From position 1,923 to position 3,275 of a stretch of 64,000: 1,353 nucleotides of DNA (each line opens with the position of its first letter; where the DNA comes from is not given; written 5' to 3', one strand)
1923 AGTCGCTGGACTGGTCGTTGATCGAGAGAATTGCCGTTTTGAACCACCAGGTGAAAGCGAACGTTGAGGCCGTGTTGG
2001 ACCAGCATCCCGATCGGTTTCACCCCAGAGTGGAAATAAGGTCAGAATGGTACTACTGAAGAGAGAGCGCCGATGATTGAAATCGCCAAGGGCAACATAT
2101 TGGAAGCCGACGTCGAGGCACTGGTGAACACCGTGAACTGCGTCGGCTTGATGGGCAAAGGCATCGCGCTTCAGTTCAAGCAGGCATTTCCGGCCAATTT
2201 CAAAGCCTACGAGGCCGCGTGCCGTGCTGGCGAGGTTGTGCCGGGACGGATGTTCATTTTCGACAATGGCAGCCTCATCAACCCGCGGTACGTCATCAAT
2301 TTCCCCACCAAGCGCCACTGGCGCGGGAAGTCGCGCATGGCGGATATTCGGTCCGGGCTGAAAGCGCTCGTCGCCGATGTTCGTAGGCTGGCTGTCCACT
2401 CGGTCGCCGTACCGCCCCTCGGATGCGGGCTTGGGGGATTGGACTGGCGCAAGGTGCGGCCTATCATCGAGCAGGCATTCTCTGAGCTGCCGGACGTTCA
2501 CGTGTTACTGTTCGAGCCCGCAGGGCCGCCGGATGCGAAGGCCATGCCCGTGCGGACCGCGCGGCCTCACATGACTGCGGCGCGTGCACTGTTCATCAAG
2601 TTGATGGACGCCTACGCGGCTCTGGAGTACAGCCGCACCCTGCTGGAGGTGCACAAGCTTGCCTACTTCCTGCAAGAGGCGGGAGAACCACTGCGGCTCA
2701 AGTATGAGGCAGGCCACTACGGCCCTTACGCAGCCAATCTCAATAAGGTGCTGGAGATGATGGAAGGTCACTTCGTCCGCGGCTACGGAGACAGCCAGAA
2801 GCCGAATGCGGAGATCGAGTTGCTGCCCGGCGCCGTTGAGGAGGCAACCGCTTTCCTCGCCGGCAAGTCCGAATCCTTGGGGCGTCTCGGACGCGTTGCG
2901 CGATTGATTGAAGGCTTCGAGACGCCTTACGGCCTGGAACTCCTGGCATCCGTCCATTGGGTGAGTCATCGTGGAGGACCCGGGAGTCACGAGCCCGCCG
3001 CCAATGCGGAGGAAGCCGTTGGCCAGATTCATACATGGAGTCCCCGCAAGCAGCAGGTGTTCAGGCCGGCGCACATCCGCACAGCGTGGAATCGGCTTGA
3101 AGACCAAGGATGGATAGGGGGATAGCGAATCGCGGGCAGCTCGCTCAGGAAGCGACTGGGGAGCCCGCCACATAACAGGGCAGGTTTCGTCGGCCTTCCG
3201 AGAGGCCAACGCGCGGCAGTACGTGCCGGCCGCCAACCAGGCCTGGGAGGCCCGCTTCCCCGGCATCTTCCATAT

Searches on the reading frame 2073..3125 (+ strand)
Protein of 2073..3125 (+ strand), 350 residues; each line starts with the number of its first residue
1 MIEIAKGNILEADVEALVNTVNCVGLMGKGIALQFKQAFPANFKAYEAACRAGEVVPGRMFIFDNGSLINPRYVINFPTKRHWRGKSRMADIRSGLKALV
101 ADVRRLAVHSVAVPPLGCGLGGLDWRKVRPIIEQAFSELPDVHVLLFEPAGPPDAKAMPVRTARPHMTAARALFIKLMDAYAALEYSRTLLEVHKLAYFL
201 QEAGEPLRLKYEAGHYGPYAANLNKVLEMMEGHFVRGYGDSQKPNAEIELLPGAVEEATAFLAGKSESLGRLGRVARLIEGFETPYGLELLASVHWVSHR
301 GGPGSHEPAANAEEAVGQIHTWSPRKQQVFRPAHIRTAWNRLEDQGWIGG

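Call 78: search_protein_families(library=pfam, proteins=[window:2073-3125:+], max_evalue=0.0001)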
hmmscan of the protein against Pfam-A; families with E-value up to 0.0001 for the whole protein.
window:2073-3125:+ (350 aa): 1 family
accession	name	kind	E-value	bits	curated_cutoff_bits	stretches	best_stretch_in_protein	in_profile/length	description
PF01661.27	Macro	-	2.7e-25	89.1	22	1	18-131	1-117/118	Macro domain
